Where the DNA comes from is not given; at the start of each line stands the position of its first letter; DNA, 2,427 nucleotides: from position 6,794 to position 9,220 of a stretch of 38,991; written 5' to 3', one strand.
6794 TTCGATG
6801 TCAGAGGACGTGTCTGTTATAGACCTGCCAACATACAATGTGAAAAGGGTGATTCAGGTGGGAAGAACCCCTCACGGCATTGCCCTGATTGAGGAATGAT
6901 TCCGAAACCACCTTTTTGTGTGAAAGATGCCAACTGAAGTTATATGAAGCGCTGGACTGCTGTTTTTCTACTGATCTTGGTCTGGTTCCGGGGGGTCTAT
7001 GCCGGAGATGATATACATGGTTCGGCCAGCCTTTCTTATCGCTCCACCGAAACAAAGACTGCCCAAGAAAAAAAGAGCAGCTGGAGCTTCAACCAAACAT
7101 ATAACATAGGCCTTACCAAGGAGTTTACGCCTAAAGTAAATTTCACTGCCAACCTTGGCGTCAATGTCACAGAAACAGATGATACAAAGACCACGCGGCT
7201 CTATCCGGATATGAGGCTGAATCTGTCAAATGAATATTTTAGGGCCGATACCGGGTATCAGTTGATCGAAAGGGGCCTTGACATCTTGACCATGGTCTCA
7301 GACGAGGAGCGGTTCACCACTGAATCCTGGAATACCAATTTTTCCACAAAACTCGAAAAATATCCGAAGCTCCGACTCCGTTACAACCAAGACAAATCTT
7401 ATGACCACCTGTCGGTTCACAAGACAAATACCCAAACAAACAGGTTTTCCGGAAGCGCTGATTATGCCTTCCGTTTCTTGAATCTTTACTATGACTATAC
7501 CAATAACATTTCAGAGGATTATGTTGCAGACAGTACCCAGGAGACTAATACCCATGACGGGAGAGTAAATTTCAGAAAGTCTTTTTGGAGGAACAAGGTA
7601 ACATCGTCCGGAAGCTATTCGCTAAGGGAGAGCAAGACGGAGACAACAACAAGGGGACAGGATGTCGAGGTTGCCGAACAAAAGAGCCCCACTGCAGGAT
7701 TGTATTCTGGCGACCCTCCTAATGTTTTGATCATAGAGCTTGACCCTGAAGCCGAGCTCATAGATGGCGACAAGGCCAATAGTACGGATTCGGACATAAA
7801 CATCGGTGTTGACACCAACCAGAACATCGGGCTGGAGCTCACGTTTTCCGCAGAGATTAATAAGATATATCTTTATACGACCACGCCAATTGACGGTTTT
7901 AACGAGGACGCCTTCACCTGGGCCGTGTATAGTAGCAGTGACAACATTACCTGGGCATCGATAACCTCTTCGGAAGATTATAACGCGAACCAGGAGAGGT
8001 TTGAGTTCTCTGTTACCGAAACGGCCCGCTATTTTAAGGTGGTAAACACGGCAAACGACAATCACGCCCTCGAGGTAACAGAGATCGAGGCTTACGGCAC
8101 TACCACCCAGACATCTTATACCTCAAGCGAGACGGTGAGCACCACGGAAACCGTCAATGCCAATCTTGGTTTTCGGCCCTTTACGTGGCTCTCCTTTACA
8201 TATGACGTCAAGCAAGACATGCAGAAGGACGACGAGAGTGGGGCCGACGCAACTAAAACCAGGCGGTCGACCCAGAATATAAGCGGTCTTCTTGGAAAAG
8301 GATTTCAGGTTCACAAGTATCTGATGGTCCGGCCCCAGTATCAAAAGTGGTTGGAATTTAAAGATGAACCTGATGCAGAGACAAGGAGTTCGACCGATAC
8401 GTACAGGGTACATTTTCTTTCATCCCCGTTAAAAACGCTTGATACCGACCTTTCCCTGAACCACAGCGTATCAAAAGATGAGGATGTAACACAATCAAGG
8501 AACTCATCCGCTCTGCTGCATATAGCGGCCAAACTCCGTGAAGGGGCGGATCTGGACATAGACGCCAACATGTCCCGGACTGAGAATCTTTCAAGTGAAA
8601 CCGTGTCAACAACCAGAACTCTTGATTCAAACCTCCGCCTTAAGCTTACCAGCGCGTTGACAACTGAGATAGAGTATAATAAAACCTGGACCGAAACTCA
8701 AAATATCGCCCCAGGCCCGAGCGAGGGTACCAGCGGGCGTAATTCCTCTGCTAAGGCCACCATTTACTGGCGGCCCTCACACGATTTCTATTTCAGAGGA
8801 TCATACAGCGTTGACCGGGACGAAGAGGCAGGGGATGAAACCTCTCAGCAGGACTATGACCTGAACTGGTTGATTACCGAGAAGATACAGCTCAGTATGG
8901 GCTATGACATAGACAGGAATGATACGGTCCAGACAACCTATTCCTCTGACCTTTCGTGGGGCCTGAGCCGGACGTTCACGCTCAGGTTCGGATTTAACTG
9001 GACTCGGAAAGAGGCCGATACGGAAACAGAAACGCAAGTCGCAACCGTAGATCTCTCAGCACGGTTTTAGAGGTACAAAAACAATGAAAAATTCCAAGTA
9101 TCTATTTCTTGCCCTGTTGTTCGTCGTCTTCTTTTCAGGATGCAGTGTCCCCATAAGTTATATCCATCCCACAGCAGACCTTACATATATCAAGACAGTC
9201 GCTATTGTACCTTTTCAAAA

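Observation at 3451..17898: Ten-gene envelope cluster linking giant multiheme cytochromes, three beta-propellers, a discoidin-bearing OM barrel and a lipoprotein triad: candidate undescribed cell-surface redox / extracellular electron-transfer system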

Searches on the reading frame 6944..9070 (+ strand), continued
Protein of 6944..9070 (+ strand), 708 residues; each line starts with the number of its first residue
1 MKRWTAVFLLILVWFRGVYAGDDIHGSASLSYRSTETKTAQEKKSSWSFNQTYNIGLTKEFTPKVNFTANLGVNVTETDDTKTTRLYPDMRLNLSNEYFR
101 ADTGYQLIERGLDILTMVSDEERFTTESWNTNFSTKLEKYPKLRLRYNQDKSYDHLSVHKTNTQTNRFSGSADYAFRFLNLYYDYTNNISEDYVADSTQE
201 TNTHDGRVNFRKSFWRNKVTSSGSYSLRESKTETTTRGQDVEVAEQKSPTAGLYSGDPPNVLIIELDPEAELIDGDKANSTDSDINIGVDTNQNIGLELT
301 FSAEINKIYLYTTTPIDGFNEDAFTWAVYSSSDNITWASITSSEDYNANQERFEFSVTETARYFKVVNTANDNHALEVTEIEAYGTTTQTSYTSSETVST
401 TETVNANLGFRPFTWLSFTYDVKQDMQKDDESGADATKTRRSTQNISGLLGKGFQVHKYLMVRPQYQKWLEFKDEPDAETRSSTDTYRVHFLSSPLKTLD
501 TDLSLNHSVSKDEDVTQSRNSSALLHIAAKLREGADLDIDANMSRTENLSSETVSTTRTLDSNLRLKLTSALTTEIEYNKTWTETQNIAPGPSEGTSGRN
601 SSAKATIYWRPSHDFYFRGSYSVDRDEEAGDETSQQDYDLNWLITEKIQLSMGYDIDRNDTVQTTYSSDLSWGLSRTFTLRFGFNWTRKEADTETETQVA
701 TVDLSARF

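Call 87: list_cluster_members(proteins=[P0258, P0262, P0271, P0276, P0283, P0292, P0302, P0320, P0349, P0384])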
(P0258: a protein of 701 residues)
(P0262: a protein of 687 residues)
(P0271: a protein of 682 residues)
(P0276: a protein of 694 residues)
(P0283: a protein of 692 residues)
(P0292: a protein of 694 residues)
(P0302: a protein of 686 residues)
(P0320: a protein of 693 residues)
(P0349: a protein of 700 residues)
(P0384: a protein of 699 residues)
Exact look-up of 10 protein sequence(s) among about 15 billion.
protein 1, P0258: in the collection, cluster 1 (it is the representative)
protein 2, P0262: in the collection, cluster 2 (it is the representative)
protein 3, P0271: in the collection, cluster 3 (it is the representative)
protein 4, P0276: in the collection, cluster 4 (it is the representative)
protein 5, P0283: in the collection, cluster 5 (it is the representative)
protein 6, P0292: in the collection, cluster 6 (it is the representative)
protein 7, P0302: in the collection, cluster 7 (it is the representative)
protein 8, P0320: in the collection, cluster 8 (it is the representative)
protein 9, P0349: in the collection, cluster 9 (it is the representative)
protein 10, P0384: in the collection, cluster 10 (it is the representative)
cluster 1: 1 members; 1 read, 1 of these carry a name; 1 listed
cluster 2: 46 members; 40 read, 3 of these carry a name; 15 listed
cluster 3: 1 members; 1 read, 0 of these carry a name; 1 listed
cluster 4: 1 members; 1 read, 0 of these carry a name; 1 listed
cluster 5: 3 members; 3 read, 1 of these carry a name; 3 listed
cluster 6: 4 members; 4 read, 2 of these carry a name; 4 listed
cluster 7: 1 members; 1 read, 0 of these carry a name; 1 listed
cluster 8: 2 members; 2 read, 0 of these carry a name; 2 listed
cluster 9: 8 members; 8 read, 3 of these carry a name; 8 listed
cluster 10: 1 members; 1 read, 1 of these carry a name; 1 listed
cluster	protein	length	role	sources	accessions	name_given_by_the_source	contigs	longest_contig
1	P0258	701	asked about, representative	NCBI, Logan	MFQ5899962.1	MAG: hypothetical protein ACE5IH_00195 [Thermodesulfobacteriota bacterium]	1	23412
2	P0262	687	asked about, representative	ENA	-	-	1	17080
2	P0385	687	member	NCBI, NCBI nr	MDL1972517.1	MAG: hypothetical protein LWW78_04675 [Deltaproteobacteria bacterium] | hypothetical protein [Deltaproteobacteria bacterium]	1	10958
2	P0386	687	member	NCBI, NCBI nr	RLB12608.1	MAG: hypothetical protein DRG39_01480 [Deltaproteobacteria bacterium]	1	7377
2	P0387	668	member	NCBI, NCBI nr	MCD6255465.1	MAG: hypothetical protein J7J44_04225, partial [Deltaproteobacteria bacterium] | hypothetical protein [Deltaproteobacteria bacterium]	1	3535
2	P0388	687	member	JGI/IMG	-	-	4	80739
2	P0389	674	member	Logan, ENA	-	-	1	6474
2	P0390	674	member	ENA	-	-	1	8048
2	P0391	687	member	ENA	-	-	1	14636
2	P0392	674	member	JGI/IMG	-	-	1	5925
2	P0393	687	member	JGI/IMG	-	-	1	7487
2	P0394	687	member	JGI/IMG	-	-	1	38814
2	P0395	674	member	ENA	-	-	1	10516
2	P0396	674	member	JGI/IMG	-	-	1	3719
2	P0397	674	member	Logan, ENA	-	-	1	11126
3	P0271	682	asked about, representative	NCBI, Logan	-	-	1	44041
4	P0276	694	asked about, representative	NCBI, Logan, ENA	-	-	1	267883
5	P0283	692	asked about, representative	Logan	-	-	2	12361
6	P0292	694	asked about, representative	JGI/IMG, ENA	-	-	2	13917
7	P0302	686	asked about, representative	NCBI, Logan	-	-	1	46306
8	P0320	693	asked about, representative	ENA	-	-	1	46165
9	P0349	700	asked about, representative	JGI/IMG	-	hypothetical protein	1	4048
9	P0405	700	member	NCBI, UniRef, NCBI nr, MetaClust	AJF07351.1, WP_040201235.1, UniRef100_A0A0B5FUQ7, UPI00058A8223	TonB-dependent receptor [Geoalkalibacter subterraneus] | Uncharacterized protein n=1 Tax=Geoalkalibacter subterraneus TaxID=483547 ... | status=active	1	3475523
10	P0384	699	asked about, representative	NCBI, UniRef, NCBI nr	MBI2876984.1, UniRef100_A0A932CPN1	MAG: hypothetical protein HYY20_08895 [Candidatus Tectomicrobia bacterium] | F5/8 type C domain-containing protein n=1 Tax=Tectimicrobiota bacterium TaxID=2528274 ... | hypothetical protein [Candidatus Tectomicrobia bacterium]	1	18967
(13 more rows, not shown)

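Call 88: find_encoding_contigs(protein=P0405, flank=10000, max_places=1)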
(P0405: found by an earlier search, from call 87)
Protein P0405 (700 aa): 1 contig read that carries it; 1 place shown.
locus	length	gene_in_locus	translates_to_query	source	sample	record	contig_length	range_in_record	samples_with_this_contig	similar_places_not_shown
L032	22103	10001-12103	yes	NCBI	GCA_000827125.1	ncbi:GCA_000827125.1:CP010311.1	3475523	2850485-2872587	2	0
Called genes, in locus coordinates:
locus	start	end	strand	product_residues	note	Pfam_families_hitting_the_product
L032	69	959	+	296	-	PF02653:BPD_transp_2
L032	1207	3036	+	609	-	PF01855:POR_N, PF02775:TPP_enzyme_C, PF12838:Fer4_7, PF13237:Fer4_10 (weak), PF14697:Fer4_21 (weak), PF25160:LdpA_Fe-S-bd (weak), PF00037:Fer4, PF12837:Fer4_6 (weak), +1 more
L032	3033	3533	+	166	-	PF01558:POR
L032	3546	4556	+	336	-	PF02653:BPD_transp_2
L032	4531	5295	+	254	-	PF13476:AAA_23 (weak), PF13555:AAA_29, PF00005:ABC_tran, PF13304:AAA_21 (weak), PF12399:BCA_ABC_TP_C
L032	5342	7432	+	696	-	PF00005:ABC_tran, PF13304:AAA_21 (faint), PF00501:AMP-binding, PF14535:AMP-binding_C_2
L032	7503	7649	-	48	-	-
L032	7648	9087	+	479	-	PF01436:NHL (faint)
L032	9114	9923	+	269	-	PF02085:Cytochrom_CIII (faint), PF14522:Cytochrome_C7 (weak), PF14537:Cytochrom_c3_2 (faint)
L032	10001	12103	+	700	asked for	PF13505:OMP_b-brl (faint)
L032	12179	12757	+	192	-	PF03783:CsgG (faint), PF13036:LpoB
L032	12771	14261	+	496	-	-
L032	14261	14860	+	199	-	-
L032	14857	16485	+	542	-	PF13145:Rotamase_2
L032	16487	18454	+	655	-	-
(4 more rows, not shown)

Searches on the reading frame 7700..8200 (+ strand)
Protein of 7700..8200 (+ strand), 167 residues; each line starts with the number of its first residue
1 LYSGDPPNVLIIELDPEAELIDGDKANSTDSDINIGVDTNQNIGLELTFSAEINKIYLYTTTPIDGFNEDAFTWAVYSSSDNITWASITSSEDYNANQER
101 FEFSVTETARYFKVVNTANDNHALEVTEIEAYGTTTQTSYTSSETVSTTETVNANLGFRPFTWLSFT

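Call 7: search_protein_families(library=pfam, proteins=[window:7700-8200:+], max_evalue=10)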
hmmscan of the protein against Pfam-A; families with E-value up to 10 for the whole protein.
window:7700-8200:+ (167 aa): 3 families
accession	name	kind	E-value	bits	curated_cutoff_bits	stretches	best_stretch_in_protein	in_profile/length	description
PF00754.31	F5_F8_type_C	-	6.6e-06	26.7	28.2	1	16-123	13-121/127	F5/8 type C domain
PF22633.2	F5_F8_type_C_2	-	6.3e-05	24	27.8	1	20-114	2-91/91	NedA-like, galactose-binding domain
PF23657.1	DUF7151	-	0.082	13.3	27.2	1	32-46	21-35/46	Domain of unknown function (DUF7151)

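Call 104: search_solved_structures(query=window:7700-8140:+, max_evalue=1)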
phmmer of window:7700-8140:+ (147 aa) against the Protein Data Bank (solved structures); distinct sequences matched with E-value up to 1: 4.
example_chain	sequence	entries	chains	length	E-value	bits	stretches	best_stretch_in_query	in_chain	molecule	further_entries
8f0v_A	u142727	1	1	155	0.21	15.2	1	44-122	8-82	Milk protein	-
9qce_D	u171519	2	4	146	0.58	13.8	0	72-125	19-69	Hemagglutinin component HA17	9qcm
3win_C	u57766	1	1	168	0.79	13.3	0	72-125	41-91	17 kD hemagglutinin component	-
4lo0_C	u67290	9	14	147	0.81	13.3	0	82-125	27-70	HA-17 | Hemagglutinin component HA17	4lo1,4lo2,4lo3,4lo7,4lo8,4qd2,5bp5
